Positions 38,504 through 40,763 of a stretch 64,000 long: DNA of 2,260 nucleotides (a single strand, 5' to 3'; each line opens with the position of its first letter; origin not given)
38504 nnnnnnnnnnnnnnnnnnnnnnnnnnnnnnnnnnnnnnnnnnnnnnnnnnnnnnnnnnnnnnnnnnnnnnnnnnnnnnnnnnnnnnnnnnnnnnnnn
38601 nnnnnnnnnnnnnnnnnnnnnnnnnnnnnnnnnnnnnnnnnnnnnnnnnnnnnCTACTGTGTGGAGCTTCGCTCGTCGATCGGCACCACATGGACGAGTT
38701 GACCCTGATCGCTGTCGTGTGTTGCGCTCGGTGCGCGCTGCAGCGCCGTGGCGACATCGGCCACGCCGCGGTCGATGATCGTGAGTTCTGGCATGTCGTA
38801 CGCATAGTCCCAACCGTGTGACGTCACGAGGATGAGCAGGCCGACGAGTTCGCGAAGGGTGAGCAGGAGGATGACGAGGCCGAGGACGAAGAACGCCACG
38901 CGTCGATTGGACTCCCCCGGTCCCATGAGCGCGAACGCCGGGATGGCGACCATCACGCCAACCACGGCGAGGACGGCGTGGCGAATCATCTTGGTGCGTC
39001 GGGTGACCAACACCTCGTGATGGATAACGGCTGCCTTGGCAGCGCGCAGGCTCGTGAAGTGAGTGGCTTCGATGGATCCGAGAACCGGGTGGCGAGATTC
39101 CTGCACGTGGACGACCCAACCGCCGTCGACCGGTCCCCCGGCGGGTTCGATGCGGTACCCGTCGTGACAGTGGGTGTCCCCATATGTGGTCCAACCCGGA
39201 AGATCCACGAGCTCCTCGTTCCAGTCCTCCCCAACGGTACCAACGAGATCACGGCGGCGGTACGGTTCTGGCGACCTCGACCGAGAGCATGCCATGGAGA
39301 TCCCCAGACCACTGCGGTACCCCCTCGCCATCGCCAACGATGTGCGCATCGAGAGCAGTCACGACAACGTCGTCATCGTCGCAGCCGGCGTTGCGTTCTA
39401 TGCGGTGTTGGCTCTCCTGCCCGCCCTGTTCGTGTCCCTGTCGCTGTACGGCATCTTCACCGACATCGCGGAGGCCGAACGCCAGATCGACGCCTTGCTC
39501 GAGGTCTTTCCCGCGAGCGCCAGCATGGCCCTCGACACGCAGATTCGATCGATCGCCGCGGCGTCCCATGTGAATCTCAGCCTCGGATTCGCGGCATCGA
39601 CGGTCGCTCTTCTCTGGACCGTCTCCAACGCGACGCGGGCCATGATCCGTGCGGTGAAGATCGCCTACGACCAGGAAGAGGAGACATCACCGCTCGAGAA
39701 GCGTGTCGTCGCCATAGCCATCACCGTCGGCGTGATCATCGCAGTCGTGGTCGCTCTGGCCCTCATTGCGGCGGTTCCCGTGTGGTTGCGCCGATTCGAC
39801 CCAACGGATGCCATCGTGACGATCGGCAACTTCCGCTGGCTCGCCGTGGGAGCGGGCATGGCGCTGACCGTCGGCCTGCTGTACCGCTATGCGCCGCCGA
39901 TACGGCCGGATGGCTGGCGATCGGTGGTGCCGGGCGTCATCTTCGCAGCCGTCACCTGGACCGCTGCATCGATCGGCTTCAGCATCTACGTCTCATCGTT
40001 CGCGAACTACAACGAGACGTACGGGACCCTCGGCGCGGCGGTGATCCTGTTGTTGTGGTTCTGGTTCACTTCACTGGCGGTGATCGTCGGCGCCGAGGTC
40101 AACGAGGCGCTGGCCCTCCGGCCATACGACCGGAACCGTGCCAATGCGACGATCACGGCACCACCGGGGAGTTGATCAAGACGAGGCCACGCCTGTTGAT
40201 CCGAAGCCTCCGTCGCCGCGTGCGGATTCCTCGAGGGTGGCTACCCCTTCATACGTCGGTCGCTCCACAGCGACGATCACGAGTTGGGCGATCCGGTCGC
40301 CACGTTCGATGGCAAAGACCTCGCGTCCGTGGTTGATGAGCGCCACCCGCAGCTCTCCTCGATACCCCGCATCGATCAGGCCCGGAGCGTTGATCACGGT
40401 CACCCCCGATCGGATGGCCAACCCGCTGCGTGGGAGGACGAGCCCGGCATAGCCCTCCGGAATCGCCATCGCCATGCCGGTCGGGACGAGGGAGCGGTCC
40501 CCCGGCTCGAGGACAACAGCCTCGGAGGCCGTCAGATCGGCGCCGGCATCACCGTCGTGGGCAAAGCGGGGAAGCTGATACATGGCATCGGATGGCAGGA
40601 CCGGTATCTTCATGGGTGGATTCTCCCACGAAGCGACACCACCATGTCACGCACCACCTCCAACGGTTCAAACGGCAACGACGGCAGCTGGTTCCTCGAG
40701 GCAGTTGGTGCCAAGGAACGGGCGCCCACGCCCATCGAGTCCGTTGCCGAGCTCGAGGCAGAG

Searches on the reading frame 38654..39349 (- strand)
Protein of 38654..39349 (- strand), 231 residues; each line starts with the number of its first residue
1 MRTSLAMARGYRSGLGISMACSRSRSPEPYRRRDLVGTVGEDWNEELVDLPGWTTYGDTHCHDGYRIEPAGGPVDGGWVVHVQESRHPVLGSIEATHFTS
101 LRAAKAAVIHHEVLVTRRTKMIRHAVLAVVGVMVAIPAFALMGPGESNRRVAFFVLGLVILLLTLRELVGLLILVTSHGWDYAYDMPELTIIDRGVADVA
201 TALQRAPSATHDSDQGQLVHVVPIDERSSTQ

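Call 12: search_protein_families(library=pfam, proteins=[window:38654-39349:-])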
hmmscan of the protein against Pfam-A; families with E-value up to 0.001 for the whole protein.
window:38654-39349:- (231 aa): 0 families

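Call 32: find_homologous_proteins(query=window:38654-39349:-, max_evalue=0.00001)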
Query window:38654-39349:- (231 aa): 22 proteins with E <= 0.00001 among 1868 candidates.
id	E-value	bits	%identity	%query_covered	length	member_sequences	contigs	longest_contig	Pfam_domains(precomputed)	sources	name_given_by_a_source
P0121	3.3e-116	404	99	80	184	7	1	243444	-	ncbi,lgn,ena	-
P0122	4.1e-104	365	90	80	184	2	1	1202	-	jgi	-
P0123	6.7e-101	354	86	80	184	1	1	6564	-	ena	-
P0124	5.9e-91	322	80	77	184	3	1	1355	-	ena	-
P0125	1.2e-90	321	80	80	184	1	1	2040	-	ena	-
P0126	3.5e-77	277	89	63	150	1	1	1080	-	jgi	jgi:hypothetical protein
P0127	1.9e-61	225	58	77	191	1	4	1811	-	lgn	-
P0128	8.0e-61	223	58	77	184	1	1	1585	-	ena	-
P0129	1.0e-60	223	57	76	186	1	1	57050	-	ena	-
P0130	5.1e-60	221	59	74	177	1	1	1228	-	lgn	-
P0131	1.1e-59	219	62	72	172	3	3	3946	-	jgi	jgi:hypothetical protein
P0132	1.9e-59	219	59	76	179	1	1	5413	-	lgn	-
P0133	2.9e-59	218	60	77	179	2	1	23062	-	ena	-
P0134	3.5e-59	218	58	74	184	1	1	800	-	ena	-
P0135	4.1e-59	218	60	77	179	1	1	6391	-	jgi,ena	jgi:hypothetical protein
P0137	7.9e-57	210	61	68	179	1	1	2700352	-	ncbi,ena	-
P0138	4.4e-55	204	61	67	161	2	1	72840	-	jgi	jgi:hypothetical protein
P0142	2.1e-44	169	49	75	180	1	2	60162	-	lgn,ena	-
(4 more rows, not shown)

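Call 33: find_encoding_contigs(protein=P0121, flank=10000, max_places=4)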
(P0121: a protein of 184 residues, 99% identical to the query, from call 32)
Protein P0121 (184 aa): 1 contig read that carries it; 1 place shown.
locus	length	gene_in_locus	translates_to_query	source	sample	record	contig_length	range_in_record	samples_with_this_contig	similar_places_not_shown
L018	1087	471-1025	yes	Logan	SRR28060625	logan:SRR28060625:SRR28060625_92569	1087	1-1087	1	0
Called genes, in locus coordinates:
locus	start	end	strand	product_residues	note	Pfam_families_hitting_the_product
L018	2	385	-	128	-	?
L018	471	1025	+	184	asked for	-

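Call 34: find_encoding_contigs(protein=P0123, flank=5000, max_places=2)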
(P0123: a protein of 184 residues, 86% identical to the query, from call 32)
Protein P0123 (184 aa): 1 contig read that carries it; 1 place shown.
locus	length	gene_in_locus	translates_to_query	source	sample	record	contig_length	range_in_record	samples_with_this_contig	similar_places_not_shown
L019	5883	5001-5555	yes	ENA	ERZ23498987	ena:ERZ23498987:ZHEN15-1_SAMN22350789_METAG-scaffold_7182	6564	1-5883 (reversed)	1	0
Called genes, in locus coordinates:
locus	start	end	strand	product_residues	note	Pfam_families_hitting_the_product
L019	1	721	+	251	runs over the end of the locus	PF01678:DAP_epimerase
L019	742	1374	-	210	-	PF01726:LexA_DNA_bind, PF09339:HTH_IclR (weak), PF00717:Peptidase_S24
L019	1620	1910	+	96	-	PF01476:LysM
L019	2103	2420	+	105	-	PF03477:ATP-cone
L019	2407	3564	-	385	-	-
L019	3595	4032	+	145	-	PF00692:dUTPase, PF22769:DCD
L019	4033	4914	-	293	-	PF03631:Virul_fac_BrkB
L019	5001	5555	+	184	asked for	-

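Call 35: find_encoding_contigs(protein=P0137, flank=5000, max_places=2)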
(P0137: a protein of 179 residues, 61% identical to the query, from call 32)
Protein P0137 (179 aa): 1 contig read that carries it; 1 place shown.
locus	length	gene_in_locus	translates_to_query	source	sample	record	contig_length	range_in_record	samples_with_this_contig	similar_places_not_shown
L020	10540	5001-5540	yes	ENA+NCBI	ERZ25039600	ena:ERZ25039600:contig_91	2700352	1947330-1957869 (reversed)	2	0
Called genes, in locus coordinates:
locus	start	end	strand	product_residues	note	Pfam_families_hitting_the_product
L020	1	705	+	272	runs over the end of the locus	PF01715:IPPT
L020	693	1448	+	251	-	PF01678:DAP_epimerase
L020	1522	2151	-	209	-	PF01726:LexA_DNA_bind, PF09339:HTH_IclR (weak), PF00717:Peptidase_S24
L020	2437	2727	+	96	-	PF01476:LysM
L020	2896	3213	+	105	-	PF03477:ATP-cone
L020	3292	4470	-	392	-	-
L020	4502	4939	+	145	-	PF00692:dUTPase, PF22769:DCD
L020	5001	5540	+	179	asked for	-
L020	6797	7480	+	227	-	-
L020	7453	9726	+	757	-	PF00082:Peptidase_S8, PF17803:Cadherin_4, PF17963:Big_9, PF17803:Cadherin_4, PF17892:Cadherin_5, PF17963:Big_9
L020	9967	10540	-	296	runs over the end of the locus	PF12697:Abhydrolase_6 (weak)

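Call 38: find_encoding_contigs(protein=P0129, flank=4000, max_places=1)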
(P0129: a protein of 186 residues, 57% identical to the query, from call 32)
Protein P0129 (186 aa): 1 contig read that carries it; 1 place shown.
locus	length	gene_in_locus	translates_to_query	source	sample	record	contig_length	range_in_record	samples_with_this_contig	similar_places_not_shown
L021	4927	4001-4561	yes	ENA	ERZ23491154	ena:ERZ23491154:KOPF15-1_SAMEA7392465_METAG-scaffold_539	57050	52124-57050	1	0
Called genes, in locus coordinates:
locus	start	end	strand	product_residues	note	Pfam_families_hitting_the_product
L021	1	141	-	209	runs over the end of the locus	PF01726:LexA_DNA_bind, PF09339:HTH_IclR (faint), PF00717:Peptidase_S24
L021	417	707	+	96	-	PF01476:LysM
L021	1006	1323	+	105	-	PF03477:ATP-cone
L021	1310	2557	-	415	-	-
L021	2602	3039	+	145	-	PF00692:dUTPase, PF22769:DCD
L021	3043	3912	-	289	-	PF03631:Virul_fac_BrkB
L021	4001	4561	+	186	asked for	-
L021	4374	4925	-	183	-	?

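Call 39: find_encoding_contigs(protein=P0133, flank=4000, max_places=1)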
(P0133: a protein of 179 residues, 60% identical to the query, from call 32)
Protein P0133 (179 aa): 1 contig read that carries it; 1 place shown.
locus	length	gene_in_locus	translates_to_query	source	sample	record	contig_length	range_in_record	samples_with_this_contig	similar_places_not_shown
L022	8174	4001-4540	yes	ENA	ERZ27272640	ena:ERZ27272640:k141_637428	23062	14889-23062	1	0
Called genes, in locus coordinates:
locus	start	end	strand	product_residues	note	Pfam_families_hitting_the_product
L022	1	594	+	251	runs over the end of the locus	PF01678:DAP_epimerase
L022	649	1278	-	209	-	PF01726:LexA_DNA_bind, PF09339:HTH_IclR (weak), PF00717:Peptidase_S24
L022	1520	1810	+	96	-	PF01476:LysM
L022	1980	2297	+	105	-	PF03477:ATP-cone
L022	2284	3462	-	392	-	-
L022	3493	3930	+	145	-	PF00692:dUTPase, PF22769:DCD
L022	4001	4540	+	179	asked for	-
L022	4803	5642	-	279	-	-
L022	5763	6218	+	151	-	-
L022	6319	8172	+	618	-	?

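Call 40: find_encoding_contigs(protein=P0138, flank=4000, max_places=1)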
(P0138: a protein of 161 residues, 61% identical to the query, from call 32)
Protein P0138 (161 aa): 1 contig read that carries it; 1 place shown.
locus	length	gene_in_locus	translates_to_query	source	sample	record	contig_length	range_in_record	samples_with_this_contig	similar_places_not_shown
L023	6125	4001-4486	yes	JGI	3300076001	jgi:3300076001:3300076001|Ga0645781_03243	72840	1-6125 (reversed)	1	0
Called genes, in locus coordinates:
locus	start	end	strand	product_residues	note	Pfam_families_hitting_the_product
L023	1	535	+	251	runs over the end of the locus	PF01678:DAP_epimerase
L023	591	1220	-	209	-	PF01726:LexA_DNA_bind, PF09339:HTH_IclR (weak), PF00717:Peptidase_S24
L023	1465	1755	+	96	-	PF01476:LysM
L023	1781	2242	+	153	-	PF22811:Zn_ribbon_NrdR, PF03477:ATP-cone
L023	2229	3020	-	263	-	-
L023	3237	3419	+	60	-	-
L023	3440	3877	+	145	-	PF00692:dUTPase, PF22769:DCD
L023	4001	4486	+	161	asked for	-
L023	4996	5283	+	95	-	-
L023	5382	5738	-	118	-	PF00589:Phage_integrase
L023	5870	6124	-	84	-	?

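Call 41: find_encoding_contigs(protein=P0142, flank=4000, max_places=1)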
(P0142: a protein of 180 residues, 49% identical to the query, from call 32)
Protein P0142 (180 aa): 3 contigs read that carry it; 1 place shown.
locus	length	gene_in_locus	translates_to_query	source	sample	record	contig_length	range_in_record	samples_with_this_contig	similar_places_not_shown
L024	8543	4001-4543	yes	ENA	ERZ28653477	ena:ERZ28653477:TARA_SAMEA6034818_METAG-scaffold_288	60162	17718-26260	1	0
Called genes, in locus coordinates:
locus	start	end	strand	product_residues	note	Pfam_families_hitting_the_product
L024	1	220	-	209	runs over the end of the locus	PF01726:LexA_DNA_bind, PF00717:Peptidase_S24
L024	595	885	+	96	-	PF01476:LysM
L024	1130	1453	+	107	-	PF03477:ATP-cone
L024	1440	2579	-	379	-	-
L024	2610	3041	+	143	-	PF00692:dUTPase, PF22769:DCD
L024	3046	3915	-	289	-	PF03631:Virul_fac_BrkB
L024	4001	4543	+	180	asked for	-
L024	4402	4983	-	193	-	-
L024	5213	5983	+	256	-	PF12686:DUF3800 (weak)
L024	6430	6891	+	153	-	PF05656:DUF805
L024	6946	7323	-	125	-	PF00190:Cupin_1 (weak), PF07883:Cupin_2, PF05899:Cupin_3 (weak)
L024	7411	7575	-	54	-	-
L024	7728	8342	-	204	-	-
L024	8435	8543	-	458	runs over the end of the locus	PF01510:Amidase_2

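Call 78: search_protein_families(library=pfam, proteins=[L023:5382-5738:-, L022:5763-6218:+])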
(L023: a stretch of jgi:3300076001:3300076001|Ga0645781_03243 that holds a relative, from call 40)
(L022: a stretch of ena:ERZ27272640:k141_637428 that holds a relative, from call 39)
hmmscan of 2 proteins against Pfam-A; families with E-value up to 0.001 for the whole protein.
L023:5382-5738:- (118 aa): 1 family
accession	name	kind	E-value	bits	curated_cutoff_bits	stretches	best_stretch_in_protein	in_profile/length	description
PF00589.27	Phage_integrase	-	5.1e-10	39.8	27.1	1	17-74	111-168/172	Phage integrase family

L022:5763-6218:+ (151 aa): 0 families

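Call 81: find_encoding_contigs(protein=P0125, flank=3000, max_places=3)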
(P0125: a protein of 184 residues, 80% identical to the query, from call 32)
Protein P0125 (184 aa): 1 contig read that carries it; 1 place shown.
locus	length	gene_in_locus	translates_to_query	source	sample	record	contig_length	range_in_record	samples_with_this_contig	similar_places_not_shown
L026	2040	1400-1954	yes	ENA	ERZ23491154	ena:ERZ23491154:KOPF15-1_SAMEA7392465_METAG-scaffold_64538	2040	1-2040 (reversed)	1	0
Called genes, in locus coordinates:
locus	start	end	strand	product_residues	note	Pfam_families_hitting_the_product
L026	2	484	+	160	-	?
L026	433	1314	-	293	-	PF03631:Virul_fac_BrkB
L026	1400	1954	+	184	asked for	-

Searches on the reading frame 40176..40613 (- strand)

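Call 12: search_protein_families(library=pfam, proteins=[window:40176-40613:-])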
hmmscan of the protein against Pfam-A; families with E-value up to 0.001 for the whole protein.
window:40176-40613:- (145 aa): 2 families
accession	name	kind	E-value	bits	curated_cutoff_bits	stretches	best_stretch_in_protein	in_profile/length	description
PF00692.24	dUTPase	-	9.6e-33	113.1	22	1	14-141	5-129/129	dUTPase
PF22769.1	DCD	-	1.2e-15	58.4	27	1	29-113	67-150/153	dCTP deaminase-like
